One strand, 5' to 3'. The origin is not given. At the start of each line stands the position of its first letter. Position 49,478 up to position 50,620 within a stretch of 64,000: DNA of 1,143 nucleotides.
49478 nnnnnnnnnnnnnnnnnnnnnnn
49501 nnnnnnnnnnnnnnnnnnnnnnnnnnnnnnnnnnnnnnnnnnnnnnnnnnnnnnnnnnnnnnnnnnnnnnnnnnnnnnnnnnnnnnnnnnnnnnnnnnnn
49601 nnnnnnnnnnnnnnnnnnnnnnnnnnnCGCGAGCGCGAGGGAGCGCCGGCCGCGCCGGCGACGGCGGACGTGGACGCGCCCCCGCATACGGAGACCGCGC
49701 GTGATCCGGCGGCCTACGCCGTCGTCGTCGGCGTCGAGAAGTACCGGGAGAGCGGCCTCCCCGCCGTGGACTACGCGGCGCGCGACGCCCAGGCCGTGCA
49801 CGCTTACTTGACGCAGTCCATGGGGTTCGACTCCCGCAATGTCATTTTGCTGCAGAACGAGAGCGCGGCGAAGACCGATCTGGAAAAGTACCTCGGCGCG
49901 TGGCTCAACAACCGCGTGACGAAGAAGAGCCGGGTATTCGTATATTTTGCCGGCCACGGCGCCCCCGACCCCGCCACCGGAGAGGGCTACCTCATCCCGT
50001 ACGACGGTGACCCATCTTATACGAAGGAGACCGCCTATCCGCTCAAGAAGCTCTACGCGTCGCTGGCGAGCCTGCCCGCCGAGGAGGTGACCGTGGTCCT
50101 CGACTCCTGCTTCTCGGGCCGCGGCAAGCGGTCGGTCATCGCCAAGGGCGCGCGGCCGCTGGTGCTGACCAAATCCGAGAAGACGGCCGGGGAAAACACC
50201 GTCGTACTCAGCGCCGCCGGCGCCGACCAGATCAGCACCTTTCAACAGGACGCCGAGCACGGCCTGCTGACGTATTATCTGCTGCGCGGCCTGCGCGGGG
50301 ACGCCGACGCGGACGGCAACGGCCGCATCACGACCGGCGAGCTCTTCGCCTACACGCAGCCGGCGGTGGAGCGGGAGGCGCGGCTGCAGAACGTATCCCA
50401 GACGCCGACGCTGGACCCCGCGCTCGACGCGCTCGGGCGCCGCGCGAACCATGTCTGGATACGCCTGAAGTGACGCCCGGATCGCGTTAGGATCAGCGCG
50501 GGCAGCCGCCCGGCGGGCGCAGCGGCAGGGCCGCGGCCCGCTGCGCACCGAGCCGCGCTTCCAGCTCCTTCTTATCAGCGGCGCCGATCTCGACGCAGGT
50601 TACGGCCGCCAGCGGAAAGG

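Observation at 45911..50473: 1520-aa secreted protein with duplicated propeller/CARDB units and a C-terminal caspase (C14) domain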

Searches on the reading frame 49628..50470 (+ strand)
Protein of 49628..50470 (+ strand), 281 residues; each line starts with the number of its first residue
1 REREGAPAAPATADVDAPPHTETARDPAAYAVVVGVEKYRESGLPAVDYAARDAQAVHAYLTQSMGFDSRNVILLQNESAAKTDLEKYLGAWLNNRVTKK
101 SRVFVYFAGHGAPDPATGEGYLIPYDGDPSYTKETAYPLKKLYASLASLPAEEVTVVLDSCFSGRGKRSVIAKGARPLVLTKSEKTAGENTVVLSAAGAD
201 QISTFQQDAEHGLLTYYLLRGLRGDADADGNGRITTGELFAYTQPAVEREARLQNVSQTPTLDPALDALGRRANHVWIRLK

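Call 10: search_solved_structures(query=window:49640-50470:+, max_evalue=1, show_alignments=3)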
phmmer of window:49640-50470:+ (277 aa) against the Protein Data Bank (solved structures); distinct sequences matched with E-value up to 1: 0.

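Call 13: find_homologous_proteins(query=window:49628-50470:+, max_evalue=0.00001)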
Query window:49628-50470:+ (281 aa): 597 proteins with E <= 0.00001 among 8000 candidates; the best 120 are listed.
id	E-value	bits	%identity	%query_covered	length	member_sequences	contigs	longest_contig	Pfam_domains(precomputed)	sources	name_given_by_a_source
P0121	2.7e-114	399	67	95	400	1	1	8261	PF00656.28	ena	-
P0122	5.1e-114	399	66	95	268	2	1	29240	PF00656.28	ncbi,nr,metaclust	ncbi:MAG: hypothetical protein A2V88_11290 [Elusimicrobia bacterium RBG_16_66_12]|nr:MAG: hypothetic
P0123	7.3e-111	388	63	100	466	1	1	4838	PF00656.28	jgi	jgi:hypothetical protein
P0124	5.4e-107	376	62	96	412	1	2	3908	PF00656.28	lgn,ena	-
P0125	3.4e-105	370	60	95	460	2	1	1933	PF00656.28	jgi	jgi:hypothetical protein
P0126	9.8e-104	365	60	96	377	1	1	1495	PF00656.28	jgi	jgi:hypothetical protein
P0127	4.0e-103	363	62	95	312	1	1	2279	PF00656.28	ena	-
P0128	7.7e-102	359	67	89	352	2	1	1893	PF00656.28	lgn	-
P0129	1.0e-101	358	62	96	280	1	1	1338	PF00656.28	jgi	jgi:uncharacterized caspase-like protein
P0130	2.8e-101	357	61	99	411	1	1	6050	PF00656.28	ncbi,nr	ncbi:MAG: caspase family protein, partial [Elusimicrobia bacterium]|nr:caspase family protein [Elusi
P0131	2.2e-99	351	59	99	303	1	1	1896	PF00656.28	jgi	jgi:uncharacterized caspase-like protein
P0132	4.4e-98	346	59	96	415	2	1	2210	PF00656.28,PF13442.12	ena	-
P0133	1.2e-96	342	55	99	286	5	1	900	PF00656.28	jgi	jgi:uncharacterized caspase-like protein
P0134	1.1e-95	338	59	95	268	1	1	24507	PF00656.28,PF01650.24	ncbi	ncbi:MAG: caspase family protein, partial [Elusimicrobiota bacterium]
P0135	1.1e-94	335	62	89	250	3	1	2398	PF00656.28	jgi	jgi:uncharacterized caspase-like protein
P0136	3.0e-92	327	58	95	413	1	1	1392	PF00656.28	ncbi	-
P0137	1.1e-86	309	55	95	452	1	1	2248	PF00656.28,PF13442.12,PF00034.27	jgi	jgi:mono/diheme cytochrome c family protein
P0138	2.1e-86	308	57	90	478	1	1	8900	PF00656.28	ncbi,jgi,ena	-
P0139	3.9e-86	307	54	96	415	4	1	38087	PF00656.28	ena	-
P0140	8.0e-86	306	58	87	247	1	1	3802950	PF00656.28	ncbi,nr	ncbi:MAG: caspase family protein [Elusimicrobiota bacterium]|nr:MAG: caspase family protein [Elusimi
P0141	1.8e-84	302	55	89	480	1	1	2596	PF00656.28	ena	-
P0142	1.1e-83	299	53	98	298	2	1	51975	PF00656.28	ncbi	-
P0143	1.2e-83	299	57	86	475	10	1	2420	PF00656.28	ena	-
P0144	1.0e-82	296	53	96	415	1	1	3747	PF00656.28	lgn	-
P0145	1.3e-82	296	53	98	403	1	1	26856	PF00656.28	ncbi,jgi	ncbi:MAG: caspase family protein [Elusimicrobiota bacterium]|jgi:hypothetical protein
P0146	1.7e-82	295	53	96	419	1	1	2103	PF00656.28,PF03815.25,PF08642.17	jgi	-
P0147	7.2e-82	293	58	83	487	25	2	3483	PF00656.28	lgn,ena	-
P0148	1.3e-81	292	55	93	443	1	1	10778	PF00656.28,PF13606.13,PF13857.13,PF12796.14,PF00023.37,PF13637.13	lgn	-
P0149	1.8e-81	292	53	91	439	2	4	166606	PF00656.28,PF01650.24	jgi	jgi:hypothetical protein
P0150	2.1e-81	292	60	83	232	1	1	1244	PF00656.28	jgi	jgi:uncharacterized caspase-like protein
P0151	7.6e-81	290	54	93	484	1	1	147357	PF00656.28,PF13606.13,PF13857.13,PF12796.14,PF00023.37,PF13637.13,PF24521.3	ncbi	ncbi:MAG: ankyrin repeat domain-containing protein [Nitrospirota bacterium]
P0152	7.7e-81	290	55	94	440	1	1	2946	PF00656.28,PF13606.13,PF12796.14,PF00023.37,PF13637.13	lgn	-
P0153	8.0e-81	290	55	94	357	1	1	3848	PF00656.28,PF01650.24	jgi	jgi:uncharacterized caspase-like protein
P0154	1.4e-80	289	54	93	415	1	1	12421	PF00656.28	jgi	-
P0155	2.1e-80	288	54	90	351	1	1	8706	PF00656.28,PF01650.24,PF00023.37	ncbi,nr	ncbi:MAG: caspase family protein [Elusimicrobia bacterium]|nr:caspase family protein [Elusimicrobiot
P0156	2.2e-80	288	55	93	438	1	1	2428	PF00656.28,PF13606.13,PF13857.13,PF12796.14,PF00023.37,PF13637.13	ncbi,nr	ncbi:MAG: ankyrin repeat domain-containing protein, partial [Elusimicrobia bacterium]|nr:ankyrin rep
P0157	2.4e-80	288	56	91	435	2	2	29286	PF00656.28,PF13606.13,PF13857.13,PF12796.14,PF00023.37,PF13637.13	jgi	-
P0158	2.7e-80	288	53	93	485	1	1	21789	PF00656.28,PF13606.13,PF13857.13,PF12796.14,PF00023.37,PF13637.13,PF24521.3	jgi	jgi:uncharacterized caspase-like protein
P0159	3.2e-80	288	53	95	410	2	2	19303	PF00656.28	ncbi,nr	ncbi:MAG: hypothetical protein A3A88_09095 [Nitrospirae bacterium RIFCSPLOWO2_01_FULL_62_17]|nr:MAG:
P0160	3.4e-80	288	55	92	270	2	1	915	PF00656.28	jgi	jgi:uncharacterized caspase-like protein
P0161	4.0e-80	287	53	93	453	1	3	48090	PF00656.28,PF13606.13,PF13857.13,PF12796.14,PF00023.37,PF13637.13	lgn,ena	-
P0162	4.1e-80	287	54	92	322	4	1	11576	PF00656.28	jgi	jgi:uncharacterized caspase-like protein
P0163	4.3e-80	287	54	91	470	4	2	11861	PF00656.28,PF13606.13,PF13857.13,PF12796.14,PF00023.37,PF13637.13,PF24521.3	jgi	jgi:hypothetical protein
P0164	4.3e-80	287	55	92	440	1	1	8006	PF00656.28,PF13606.13,PF13857.13,PF12796.14,PF00023.37,PF13637.13,PF24521.3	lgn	-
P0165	4.4e-80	287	50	95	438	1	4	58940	PF00656.28,PF13606.13,PF13857.13,PF12796.14,PF00023.37,PF13637.13,PF24521.3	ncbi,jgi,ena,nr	ncbi:MAG: ankyrin repeat domain-containing protein [Proteobacteria bacterium]|nr:peptidase C14 [Desu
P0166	5.1e-80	287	53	95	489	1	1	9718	PF00656.28,PF13606.13,PF13857.13,PF12796.14,PF00023.37,PF13637.13,PF24521.3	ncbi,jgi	jgi:hypothetical protein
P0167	6.1e-80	287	53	94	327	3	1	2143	PF00656.28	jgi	jgi:uncharacterized caspase-like protein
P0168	1.3e-79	286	60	79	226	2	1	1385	PF00656.28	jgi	jgi:uncharacterized caspase-like protein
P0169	1.6e-79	285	52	96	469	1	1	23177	PF00656.28,PF13606.13,PF13857.13,PF12796.14,PF00023.37,PF13637.13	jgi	jgi:hypothetical protein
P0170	1.8e-79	285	54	93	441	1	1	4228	PF00656.28,PF13606.13,PF13857.13,PF12796.14,PF00023.37,PF13637.13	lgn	-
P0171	1.8e-79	285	53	93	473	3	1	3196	PF00656.28,PF01650.24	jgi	jgi:hypothetical protein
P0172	1.9e-79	285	52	96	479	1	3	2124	PF00656.28,PF13606.13,PF13857.13,PF12796.14,PF00023.37,PF13637.13,PF24521.3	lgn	-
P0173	1.9e-79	285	54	89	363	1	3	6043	PF00656.28,PF01650.24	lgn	-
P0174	2.5e-79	285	54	92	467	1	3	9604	PF00656.28,PF13606.13,PF13857.13,PF12796.14,PF00023.37,PF13637.13,PF24521.3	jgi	jgi:hypothetical protein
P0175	2.8e-79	285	53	93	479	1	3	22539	PF00656.28,PF13606.13,PF13857.13,PF12796.14,PF00023.37,PF13637.13,PF24521.3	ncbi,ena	-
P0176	3.0e-79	285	53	93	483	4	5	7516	PF00656.28,PF01650.24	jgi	jgi:hypothetical protein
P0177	3.3e-79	284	54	92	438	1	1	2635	PF00656.28,PF13606.13,PF13857.13,PF12796.14,PF00023.37,PF13637.13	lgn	-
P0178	4.7e-79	284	51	95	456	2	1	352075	PF00656.28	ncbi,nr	ncbi:MAG: caspase family protein [Nitrospirae bacterium]|nr:MAG: caspase family protein [Nitrospirot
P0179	6.6e-79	283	54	89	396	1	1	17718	PF00656.28,PF13606.13,PF13857.13,PF12796.14,PF00023.37,PF13637.13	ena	-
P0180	1.1e-78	283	53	95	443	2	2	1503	PF00656.28,PF13606.13,PF12796.14,PF00023.37,PF13637.13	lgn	-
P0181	1.4e-78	282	54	88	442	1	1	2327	PF00656.28,PF13606.13,PF13857.13,PF12796.14,PF00023.37,PF13637.13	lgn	-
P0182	2.0e-78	282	53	92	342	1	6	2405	PF00656.28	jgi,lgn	-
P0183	2.0e-78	282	52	95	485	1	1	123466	PF00656.28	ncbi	ncbi:MAG: caspase family protein [Nitrospirota bacterium]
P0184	2.3e-78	282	53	93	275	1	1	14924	PF00656.28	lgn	-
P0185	2.4e-78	282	53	91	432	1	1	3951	PF00656.28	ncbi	-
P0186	2.8e-78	281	50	95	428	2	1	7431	PF00656.28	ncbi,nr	ncbi:MAG: caspase family protein [Nitrospirae bacterium]|nr:caspase family protein [Nitrospirota bac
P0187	3.4e-78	281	54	89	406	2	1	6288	PF00656.28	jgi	-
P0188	4.2e-78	281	51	96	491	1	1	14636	PF00656.28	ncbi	-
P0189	5.2e-78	280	53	91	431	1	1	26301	PF00656.28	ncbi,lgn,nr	ncbi:MAG: caspase family protein [Nitrospirae bacterium]|nr:caspase family protein [Nitrospirota bac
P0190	6.1e-78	280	54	89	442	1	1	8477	PF00656.28,PF13606.13,PF13857.13,PF12796.14,PF00023.37,PF13637.13,PF24521.3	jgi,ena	-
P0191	6.5e-78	280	52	89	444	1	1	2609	PF00656.28,PF13606.13,PF13857.13,PF12796.14,PF00023.37,PF13637.13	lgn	-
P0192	7.5e-78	280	52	91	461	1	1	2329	PF00656.28,PF13606.13,PF13857.13,PF12796.14,PF00023.37,PF13637.13,PF24521.3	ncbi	-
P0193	8.0e-78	280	54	89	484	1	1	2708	PF00656.28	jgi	jgi:Ca2+-binding EF-hand superfamily protein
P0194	8.3e-78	280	53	91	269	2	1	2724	PF00656.28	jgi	jgi:uncharacterized caspase-like protein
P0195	8.4e-78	280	52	93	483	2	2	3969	PF00656.28,PF13606.13,PF13857.13,PF12796.14,PF00023.37,PF13637.13,PF24521.3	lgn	-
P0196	8.5e-78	280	52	95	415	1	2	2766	PF00656.28,PF01650.24,PF08308.18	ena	-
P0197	1.0e-77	280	52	92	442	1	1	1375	PF00656.28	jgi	jgi:hypothetical protein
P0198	1.2e-77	279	51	98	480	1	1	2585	PF00656.28,PF13606.13,PF13857.13,PF12796.14,PF00023.37,PF13637.13,PF24521.3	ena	-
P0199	1.3e-77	279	53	93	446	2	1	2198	PF00656.28,PF13606.13,PF13857.13,PF12796.14,PF00023.37,PF13637.13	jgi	jgi:hypothetical protein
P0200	2.1e-77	279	51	94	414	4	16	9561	PF00656.28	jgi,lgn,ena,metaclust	metaclust:\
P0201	2.3e-77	278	52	89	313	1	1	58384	PF00656.28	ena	-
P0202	2.6e-77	278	52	95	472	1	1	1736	PF00656.28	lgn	-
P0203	3.3e-77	278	52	92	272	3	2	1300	PF00656.28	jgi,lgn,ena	-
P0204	4.1e-77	278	50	93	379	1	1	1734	PF00656.28,PF13857.13,PF12796.14,PF00023.37,PF13637.13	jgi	jgi:hypothetical protein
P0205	4.7e-77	277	52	92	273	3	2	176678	PF00656.28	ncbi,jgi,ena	-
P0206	5.7e-77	277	52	94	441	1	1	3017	PF00656.28,PF13606.13,PF13857.13,PF12796.14,PF00023.37,PF13637.13,PF24521.3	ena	-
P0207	9.4e-77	276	55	86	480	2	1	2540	PF00656.28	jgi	jgi:hypothetical protein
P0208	1.1e-76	276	54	88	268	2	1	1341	PF00656.28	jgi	jgi:uncharacterized caspase-like protein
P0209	1.4e-76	276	50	88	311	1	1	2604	PF00656.28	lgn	-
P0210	2.0e-76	275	49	98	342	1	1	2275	PF00656.28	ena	-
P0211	2.3e-76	275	51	95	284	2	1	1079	PF00656.28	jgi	jgi:uncharacterized caspase-like protein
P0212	2.7e-76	275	52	91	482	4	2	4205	PF00656.28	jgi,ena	-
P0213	3.2e-76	275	53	90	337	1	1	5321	PF00656.28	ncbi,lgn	-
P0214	5.7e-76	274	49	99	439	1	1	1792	PF00656.28,PF13606.13,PF13857.13,PF12796.14,PF00023.37,PF13637.13,PF24521.3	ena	-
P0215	5.8e-76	274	50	92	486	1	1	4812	PF00656.28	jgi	jgi:hypothetical protein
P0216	7.9e-76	273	51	91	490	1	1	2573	PF00656.28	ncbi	-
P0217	7.9e-76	273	53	89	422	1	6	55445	PF00656.28,PF13606.13,PF13857.13,PF12796.14,PF00023.37,PF13637.13,PF24521.3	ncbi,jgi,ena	-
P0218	1.3e-75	273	51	95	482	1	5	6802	PF00656.28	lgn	-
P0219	1.5e-75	272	51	93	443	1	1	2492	PF00656.28,PF13606.13,PF13857.13,PF12796.14,PF00023.37,PF13637.13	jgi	-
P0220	1.5e-75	272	51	89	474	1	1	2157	PF00656.28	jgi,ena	-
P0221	2.3e-75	272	51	94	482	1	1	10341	PF00656.28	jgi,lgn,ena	-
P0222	2.5e-75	272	55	83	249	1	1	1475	PF00656.28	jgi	-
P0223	3.5e-75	271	51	89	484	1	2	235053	PF00656.28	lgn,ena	-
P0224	3.8e-75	271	52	89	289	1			PF00656.28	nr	nr:caspase family protein [Nitrospirota bacterium]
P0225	4.0e-75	271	51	93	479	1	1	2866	PF00656.28,PF13606.13,PF13857.13,PF12796.14,PF00023.37,PF13637.13,PF24521.3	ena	-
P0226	5.5e-75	271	51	93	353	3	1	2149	PF00656.28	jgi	jgi:uncharacterized caspase-like protein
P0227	5.8e-75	270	52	89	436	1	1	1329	PF00656.28,PF13606.13,PF13857.13,PF12796.14,PF00023.37,PF13637.13,PF24521.3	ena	-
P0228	7.5e-75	270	52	88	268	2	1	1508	PF00656.28,PF01650.24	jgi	jgi:uncharacterized caspase-like protein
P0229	8.8e-75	270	49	96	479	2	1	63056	PF00656.28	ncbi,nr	ncbi:MAG: hypothetical protein A4S17_01225 [Proteobacteria bacterium HN_bin10]|nr:MAG: hypothetical 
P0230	9.2e-75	270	52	89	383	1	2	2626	PF00656.28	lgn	-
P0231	1.6e-74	269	49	95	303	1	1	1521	PF00656.28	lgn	-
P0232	2.1e-74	269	52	93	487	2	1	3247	PF00656.28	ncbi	-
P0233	2.5e-74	268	50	91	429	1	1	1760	PF00656.28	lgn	-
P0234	2.5e-74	268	52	93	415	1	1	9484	PF00656.28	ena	-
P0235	2.7e-74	268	54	81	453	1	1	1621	PF00656.28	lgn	-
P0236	2.7e-74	268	51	93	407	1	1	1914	PF00656.28,PF01650.24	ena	-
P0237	3.1e-74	268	51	89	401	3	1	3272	PF00656.28,PF13606.13,PF13857.13,PF12796.14,PF00023.37,PF13637.13,PF24521.3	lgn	-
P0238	3.2e-74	268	54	85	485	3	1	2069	PF00656.28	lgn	-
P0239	3.3e-74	268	51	89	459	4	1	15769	PF00656.28,PF13606.13,PF13857.13,PF12796.14,PF00023.37,PF13637.13,PF24521.3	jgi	jgi:hypothetical protein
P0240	3.7e-74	268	51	91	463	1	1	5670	PF00656.28,PF13606.13,PF13857.13,PF12796.14,PF00023.37,PF13637.13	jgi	jgi:Caspase domain/Ankyrin repeats (3 copies)/Ankyrin repeat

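Call 18: search_solved_structures(query=A1, max_evalue=1, show_alignments=3)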
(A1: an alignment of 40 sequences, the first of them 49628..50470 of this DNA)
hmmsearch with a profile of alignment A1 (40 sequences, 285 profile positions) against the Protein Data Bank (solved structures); distinct sequences matched with E-value up to 1: 20.
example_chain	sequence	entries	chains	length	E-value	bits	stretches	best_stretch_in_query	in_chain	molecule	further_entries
4f6o_A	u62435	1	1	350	1.3e-07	34.1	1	25-113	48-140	Metacaspase-1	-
4f6p_A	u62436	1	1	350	2.1e-07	33.4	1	25-113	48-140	Metacaspase-1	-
7qp0_A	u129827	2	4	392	2.4e-07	33.3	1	33-114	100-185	Metacaspase-1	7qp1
6w8s_A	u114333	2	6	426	7.9e-06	28.3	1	33-165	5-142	Metacaspase-4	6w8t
6w8r_A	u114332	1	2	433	5.1e-05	25.6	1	33-116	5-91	Metacaspase-4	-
3v4o_A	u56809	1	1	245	0.0033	19.7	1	23-162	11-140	Mucosa-associated lymphoid tissue lymphoma translocation protein 1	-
6f7i_A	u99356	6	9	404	0.011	18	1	24-162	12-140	Mucosa-associated lymphoid tissue lymphoma translocation protein 1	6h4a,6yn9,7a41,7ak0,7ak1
38go_A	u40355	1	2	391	0.012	17.9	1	23-162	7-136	Mucosa-associated lymphoid tissue lymphoma translocation protein 1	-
3v55_A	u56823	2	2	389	0.018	17.2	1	28-162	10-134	Mucosa-associated lymphoid tissue lymphoma translocation protein 1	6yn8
8v4x_A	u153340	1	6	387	0.02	17.1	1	28-162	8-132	Mucosa-associated lymphoid tissue lymphoma translocation protein 1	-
9mkc_A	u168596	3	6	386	0.023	16.9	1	29-162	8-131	Mucosa-associated lymphoid tissue lymphoma translocation protein 1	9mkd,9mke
4afr_A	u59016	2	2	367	0.024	16.9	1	33-120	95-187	METACASPASE | METACASPASE MCA2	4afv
4afp_A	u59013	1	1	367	0.025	16.8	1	33-119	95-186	METACASPASE MCA2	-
4af8_A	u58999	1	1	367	0.03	16.5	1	33-119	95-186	METACASPASE MCA2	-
8a53_A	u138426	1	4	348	0.035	16.3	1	23-122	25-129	Metacaspase-9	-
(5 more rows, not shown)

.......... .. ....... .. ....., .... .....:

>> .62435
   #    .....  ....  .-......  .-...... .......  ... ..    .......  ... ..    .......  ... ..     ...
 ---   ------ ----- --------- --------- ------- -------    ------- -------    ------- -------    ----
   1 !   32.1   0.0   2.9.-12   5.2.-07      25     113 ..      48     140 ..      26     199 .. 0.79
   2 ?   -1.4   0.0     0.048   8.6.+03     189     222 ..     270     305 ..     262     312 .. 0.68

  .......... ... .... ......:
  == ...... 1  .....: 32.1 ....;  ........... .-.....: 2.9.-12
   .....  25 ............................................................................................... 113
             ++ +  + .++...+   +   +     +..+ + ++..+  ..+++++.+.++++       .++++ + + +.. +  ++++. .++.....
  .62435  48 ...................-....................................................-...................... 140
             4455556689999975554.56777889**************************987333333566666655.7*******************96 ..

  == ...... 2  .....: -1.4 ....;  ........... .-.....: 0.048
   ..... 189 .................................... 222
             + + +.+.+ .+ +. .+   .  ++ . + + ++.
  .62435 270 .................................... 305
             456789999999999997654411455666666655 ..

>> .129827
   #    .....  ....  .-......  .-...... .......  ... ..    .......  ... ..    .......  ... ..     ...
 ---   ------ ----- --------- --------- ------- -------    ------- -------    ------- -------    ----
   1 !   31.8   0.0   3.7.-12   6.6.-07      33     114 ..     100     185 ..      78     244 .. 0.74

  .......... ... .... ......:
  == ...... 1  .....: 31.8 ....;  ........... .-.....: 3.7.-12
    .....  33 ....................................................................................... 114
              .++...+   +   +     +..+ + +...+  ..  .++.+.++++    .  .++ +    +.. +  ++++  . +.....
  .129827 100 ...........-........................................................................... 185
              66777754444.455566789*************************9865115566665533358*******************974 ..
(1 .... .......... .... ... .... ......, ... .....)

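Call 24: predict_structure(alignment_id=A1)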
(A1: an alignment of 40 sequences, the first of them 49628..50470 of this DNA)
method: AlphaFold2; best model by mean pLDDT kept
length: 281 residues; sequences in the alignment: 40
mean_pLDDT: 87.1   pTM: 0.87
mean pLDDT of the five models: 87.1, 87.0, 85.8, 85.1, 83.6
residues with pLDDT >= 90: 199; 70-90: 42; 50-70: 16; < 50: 24
segments of 3 or more residues with pLDDT < 50: 163-180
pLDDT, mean of each block of 10 residues (from residue 1): 49 85 94 97 88 98 98 98 98 98 97 83 91 91 94 95 48 41 64 85 84 96 97 97 97 91 92 94 85
secondary structure, 60 per line:
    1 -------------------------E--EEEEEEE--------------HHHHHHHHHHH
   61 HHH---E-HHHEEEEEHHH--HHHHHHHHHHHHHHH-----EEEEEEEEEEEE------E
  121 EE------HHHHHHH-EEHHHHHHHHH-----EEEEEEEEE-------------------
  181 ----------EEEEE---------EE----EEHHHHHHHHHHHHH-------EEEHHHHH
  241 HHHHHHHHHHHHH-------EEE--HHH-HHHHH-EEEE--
elements in order: E29-35 H50-63 E72-76 H82-96 E102-113 E120-122 H129-135 H139-147 E153-161 E191-195 H213-225 E233-235 H236-253 E261-263 H270-274 E276-279
